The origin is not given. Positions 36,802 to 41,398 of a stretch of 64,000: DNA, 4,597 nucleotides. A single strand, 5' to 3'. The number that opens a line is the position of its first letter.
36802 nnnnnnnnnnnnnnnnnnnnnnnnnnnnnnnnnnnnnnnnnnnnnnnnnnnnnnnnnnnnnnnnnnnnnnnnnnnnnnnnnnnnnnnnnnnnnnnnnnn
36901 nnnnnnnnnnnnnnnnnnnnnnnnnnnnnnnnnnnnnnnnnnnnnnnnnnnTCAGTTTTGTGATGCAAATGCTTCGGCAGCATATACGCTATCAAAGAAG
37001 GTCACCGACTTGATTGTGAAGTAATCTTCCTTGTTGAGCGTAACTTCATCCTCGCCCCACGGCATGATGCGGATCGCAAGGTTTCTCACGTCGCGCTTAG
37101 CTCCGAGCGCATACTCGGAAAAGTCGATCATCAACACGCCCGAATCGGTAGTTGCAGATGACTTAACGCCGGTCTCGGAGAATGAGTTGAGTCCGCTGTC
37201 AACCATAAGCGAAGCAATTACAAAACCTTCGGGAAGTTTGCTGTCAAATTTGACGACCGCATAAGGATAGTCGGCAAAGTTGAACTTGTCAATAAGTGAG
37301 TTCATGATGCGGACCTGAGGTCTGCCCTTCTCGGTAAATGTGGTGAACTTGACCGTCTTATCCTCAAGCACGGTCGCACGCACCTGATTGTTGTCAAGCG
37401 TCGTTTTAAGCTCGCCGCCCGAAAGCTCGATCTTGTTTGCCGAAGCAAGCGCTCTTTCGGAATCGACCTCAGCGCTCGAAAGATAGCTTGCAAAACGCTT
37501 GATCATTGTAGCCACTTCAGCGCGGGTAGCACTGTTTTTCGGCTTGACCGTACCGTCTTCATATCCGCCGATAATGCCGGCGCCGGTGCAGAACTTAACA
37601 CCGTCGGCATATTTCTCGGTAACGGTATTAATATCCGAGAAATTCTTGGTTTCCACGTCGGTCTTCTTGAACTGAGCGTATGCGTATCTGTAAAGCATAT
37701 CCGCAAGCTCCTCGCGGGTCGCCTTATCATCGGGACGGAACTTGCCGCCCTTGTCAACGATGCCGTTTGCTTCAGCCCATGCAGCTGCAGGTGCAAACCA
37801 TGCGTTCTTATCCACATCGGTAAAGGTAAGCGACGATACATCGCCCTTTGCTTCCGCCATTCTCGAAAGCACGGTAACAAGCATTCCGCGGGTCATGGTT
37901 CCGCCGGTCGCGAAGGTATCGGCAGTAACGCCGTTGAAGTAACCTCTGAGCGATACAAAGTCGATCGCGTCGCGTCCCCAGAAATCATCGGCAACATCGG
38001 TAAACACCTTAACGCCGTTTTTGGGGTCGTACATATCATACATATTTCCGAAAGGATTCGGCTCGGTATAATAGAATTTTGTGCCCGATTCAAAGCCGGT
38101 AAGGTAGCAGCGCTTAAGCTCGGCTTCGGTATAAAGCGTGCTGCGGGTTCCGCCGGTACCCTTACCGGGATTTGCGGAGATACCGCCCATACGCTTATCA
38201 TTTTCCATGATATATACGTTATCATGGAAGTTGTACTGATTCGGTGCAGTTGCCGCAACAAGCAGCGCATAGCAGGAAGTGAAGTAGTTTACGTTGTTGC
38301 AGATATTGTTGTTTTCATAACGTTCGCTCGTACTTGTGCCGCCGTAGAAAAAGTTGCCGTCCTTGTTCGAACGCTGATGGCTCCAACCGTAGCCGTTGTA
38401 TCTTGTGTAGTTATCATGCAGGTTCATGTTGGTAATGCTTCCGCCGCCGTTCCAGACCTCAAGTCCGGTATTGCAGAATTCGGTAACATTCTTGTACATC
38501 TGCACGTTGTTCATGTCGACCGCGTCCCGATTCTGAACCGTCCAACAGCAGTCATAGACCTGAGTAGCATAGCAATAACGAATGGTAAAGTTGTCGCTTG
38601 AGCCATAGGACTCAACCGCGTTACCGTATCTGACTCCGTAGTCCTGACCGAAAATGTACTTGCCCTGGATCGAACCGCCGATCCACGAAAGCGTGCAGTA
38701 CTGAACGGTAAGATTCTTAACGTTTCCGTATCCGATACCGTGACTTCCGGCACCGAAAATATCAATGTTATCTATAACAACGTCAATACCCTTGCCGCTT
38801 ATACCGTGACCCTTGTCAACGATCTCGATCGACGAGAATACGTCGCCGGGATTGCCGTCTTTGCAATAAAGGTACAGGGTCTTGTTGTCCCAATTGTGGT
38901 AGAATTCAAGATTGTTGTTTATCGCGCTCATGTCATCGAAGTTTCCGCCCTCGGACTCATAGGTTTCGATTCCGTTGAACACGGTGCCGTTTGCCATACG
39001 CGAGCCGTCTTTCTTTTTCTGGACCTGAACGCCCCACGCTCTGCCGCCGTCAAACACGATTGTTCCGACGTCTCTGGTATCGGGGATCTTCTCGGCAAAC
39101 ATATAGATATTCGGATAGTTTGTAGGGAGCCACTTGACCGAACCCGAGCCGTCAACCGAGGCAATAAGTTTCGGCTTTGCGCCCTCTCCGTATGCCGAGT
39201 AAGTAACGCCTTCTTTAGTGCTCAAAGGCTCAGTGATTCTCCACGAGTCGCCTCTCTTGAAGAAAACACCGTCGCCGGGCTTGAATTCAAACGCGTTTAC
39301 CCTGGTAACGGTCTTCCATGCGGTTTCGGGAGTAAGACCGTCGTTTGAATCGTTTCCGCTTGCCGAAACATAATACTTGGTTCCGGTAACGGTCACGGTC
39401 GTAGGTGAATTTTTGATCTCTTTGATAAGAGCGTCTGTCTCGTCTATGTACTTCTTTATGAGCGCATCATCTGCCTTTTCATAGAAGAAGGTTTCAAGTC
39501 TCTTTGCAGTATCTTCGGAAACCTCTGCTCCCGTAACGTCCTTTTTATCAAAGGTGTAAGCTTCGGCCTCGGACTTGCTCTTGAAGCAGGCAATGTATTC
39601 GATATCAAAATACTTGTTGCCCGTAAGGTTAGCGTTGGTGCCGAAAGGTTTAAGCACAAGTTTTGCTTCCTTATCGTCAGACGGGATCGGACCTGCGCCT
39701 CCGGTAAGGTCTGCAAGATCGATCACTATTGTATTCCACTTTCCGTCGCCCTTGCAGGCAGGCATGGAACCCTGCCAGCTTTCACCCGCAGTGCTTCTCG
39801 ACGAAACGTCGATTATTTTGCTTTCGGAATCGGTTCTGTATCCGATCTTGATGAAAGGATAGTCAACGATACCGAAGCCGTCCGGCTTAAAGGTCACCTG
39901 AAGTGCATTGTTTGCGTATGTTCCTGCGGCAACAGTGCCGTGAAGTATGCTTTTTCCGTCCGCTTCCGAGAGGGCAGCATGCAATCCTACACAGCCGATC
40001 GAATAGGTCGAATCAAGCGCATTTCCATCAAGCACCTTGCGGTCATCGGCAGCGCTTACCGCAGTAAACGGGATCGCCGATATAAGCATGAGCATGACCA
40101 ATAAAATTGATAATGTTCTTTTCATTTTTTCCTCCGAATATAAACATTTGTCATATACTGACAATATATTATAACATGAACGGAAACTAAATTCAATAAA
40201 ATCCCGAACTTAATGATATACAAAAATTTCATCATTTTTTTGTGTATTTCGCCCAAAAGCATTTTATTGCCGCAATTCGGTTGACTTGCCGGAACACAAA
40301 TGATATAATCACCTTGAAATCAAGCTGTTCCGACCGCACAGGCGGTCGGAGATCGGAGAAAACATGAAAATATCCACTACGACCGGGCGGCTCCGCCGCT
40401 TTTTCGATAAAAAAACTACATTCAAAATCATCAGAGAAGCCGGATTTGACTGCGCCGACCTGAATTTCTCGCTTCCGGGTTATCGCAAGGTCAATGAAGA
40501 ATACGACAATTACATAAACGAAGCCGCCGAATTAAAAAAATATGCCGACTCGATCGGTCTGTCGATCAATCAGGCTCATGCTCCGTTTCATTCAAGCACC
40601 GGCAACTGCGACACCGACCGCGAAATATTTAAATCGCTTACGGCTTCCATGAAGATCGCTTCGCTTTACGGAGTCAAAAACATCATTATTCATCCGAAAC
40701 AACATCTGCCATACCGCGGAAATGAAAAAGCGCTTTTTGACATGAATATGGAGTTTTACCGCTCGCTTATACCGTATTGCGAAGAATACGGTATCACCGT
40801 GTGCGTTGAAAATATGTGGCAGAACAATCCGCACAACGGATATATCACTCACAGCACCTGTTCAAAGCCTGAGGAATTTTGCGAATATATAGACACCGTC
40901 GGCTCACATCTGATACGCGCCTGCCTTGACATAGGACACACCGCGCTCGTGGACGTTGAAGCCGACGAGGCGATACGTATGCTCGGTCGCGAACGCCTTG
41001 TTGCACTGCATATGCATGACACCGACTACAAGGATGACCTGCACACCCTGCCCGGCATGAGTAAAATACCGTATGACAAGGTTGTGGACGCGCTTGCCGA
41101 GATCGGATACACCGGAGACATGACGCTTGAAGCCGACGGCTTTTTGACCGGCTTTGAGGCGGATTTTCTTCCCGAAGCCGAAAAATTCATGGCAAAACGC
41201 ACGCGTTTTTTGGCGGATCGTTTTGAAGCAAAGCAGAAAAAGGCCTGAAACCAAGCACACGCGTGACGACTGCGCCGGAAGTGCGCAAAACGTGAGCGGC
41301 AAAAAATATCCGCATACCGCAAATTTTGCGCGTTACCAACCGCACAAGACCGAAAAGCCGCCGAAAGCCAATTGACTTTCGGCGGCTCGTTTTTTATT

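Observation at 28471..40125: Six-copy array of an uncharacterised ~500-aa beta-helix module: five leaderless tandem genes next to one S-layer-anchored, secreted copy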

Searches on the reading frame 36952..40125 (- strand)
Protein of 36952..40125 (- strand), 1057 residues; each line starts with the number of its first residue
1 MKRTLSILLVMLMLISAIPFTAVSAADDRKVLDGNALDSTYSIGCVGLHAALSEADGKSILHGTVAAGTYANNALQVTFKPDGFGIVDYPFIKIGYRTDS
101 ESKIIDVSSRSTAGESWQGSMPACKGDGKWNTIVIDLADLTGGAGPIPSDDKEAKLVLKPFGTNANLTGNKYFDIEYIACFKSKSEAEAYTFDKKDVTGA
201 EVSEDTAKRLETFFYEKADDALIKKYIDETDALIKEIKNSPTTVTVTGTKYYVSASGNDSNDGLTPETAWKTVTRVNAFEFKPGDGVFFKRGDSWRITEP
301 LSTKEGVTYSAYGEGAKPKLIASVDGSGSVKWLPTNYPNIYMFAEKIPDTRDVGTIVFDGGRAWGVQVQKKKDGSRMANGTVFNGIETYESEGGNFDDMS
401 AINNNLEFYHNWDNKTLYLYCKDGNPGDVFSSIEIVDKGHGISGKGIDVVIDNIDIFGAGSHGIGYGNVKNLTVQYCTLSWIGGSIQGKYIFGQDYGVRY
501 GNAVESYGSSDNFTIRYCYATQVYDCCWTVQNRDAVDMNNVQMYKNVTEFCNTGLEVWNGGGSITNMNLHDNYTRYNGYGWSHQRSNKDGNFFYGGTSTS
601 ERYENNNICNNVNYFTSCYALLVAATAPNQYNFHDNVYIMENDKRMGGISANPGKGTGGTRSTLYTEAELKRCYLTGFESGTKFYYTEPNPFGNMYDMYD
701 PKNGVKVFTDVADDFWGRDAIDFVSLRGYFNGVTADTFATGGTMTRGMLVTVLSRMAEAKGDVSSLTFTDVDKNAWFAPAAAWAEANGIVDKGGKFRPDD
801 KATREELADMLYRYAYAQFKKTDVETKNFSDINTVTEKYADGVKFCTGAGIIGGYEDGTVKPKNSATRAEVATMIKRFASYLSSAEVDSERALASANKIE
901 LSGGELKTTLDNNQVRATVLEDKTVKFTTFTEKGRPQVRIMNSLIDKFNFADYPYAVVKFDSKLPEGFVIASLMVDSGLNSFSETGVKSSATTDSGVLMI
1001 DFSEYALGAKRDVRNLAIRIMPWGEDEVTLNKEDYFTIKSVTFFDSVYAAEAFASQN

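Call 3: search_protein_families(library=pfam, proteins=[window:36952-40125:-], max_evalue=0.1)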
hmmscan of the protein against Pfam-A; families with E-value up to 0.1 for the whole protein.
window:36952-40125:- (1057 aa): 1 family
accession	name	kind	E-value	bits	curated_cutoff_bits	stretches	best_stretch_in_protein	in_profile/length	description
PF00395.25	SLH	-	3.1e-21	75.5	20.8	2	829-872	2-44/44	S-layer homology domain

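Call 4: search_protein_families(library=ncbifam, proteins=[window:36952-40125:-], max_evalue=0.1)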
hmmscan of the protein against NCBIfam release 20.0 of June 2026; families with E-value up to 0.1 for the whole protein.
window:36952-40125:- (1057 aa): 1 family
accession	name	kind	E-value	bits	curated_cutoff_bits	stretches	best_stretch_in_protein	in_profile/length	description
NF033190.2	inl_like_NEAT_1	exception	2.5e-11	42.6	1275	1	701-834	575-708/754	NEAT domain-containing leucine-rich repeat protein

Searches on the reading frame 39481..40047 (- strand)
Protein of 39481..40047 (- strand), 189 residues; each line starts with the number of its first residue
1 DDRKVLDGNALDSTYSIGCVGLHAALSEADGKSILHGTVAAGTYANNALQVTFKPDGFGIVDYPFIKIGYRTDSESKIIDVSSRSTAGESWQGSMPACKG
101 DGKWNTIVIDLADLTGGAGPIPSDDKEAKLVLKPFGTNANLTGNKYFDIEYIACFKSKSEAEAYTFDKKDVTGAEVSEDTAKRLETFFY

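Call 78: search_solved_structures(query=window:39481-40047:-, max_evalue=1)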
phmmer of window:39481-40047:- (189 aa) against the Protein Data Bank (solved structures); distinct sequences matched with E-value up to 1: 0.

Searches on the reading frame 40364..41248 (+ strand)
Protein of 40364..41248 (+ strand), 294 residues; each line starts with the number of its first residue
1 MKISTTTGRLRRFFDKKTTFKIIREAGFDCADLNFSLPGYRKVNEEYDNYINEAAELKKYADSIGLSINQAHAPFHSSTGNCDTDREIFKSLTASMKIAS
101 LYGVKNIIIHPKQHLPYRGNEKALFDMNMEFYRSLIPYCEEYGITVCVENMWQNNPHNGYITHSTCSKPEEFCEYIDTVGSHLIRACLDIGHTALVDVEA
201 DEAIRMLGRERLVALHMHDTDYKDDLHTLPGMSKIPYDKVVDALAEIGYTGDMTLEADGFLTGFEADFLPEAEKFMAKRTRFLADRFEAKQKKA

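Call 15: search_protein_families(library=pfam, proteins=[window:40364-41248:+], max_evalue=0.001)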
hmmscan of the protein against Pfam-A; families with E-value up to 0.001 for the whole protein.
window:40364-41248:+ (294 aa): 1 family
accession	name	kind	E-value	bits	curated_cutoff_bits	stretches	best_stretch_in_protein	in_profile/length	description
PF01261.30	AP_endonuc_2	-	6.3e-32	111.7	31.1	1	20-257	1-229/249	Xylose isomerase-like TIM barrel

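Call 81: search_solved_structures(query=window:40364-41248:+, max_evalue=0.00001)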
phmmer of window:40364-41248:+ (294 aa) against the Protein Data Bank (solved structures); distinct sequences matched with E-value up to 0.00001: 3.
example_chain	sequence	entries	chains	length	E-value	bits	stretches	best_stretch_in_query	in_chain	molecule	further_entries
3wqo_A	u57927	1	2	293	3.8e-09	40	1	104-259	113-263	Uncharacterized protein MJ1311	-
4pfh_A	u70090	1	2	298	5.5e-06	29.6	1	30-257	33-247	D-tagatose 3-epimerase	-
4pgl_A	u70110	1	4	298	9.5e-06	28.8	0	53-257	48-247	D-tagatose 3-epimerase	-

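Call 87: search_protein_families(library=ncbifam, proteins=[window:40364-41248:+], max_evalue=0.001)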
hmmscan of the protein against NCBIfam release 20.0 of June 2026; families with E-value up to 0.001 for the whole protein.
window:40364-41248:+ (294 aa): 7 families
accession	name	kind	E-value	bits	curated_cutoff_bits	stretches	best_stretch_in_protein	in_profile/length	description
NF041277.1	coba_remo_CbiR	equivalog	1.2e-12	47.9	105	1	48-256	40-233/249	cobamide remodeling phosphodiesterase CbiR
NF051856.1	PsicseEpim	equivalog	1.1e-11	45.1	300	1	86-256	86-244/287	D-psicose 3-epimerase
NF007360.0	PRK09856.1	equivalog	1.2e-10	41.4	305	1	51-256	49-247/276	fructoselysine 3-epimerase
NF009688.0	PRK13209.1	subfamily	1.8e-06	27.2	317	1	53-287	65-277/286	L-ribulose-5-phosphate 3-epimerase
NF041099.2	keto_glucon_epim_IolO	equivalog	4.8e-05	22.8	300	1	89-256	92-245/269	5-keto-L-gluconate epimerase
TIGR03234.1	OH-pyruv-isom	equivalog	8.4e-05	22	353.45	1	139-256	132-239/254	hydroxypyruvate isomerase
TIGR04379.1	myo_inos_iolE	equivalog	0.00021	20.9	290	0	224-258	233-267/290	myo-inosose-2 dehydratase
